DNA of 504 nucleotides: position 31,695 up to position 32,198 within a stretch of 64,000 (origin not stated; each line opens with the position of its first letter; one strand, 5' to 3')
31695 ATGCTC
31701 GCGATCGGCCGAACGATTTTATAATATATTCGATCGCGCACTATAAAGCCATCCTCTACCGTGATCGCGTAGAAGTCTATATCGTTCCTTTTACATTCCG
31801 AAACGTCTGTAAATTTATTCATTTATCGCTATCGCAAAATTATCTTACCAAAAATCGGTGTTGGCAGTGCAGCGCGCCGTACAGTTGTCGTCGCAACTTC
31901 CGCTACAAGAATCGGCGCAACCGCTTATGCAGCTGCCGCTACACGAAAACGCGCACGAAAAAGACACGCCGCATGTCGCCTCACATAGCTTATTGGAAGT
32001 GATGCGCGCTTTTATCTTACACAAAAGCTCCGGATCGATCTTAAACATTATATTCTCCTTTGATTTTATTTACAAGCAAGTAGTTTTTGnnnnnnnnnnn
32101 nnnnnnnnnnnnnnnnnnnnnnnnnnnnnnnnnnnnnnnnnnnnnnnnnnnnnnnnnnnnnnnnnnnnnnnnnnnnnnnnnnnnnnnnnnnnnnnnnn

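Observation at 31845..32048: Precursor peptide with eight cysteines at exact four-residue spacing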

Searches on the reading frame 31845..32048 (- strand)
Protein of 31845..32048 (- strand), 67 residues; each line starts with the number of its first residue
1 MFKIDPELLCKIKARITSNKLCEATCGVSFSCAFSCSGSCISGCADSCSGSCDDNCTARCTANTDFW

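Call 6: search_protein_families(library=ncbifam, proteins=[window:31845-32048:-], max_evalue=1)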
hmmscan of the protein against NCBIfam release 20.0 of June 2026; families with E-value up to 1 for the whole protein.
window:31845-32048:- (67 aa): 2 families
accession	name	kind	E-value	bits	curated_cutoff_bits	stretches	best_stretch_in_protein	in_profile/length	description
TIGR04117.1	Syntroph_Cxxx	paralog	0.034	14.2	50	1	22-61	58-94/98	Cys-Xaa-Xaa-Xaa repeat radical SAM target protein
TIGR04114.1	tSAM_targ_Cxxx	repeat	0.38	11.3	20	0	36-52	2-18/18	Cys-rich repeat-containing protein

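Call 7: search_protein_families(library=pfam, proteins=[window:31845-32048:-], max_evalue=1)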
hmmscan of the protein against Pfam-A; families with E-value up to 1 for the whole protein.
window:31845-32048:- (67 aa): 0 families

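Call 8: find_homologous_proteins(query=window:31845-32048:-, max_evalue=10)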
Query window:31845-32048:-: no candidate shares three 5-residue words with the query. No homologue found.

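Call 66: search_protein_families(library=pfam, alignment_id=A3, max_evalue=10)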
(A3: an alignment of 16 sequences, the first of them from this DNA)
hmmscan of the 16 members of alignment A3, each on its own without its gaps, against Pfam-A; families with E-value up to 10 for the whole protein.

A. member 1, seq(67 aa): 1 family
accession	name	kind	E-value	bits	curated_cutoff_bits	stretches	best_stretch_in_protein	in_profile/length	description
PF02363.24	C_tripleX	-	1.6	9.6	22.9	1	31-42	6-17/17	Cysteine rich repeat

B. families by the number of members that match (of 16 scanned): 5 families
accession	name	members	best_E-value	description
PF02363.24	C_tripleX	5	0.027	Cysteine rich repeat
PF13165.11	SCIFF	1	0.036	Six-cysteine peptide SCIFF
PF15042.11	LELP1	1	0.046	Late cornified envelope-like proline-rich protein 1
PF09253.15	Ole_e_6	1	0.08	Pollen allergen Ole e 6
PF25771.1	CC_CEP152-bind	1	0.23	CEP63/DEUP1, CEP152 binding coiled coil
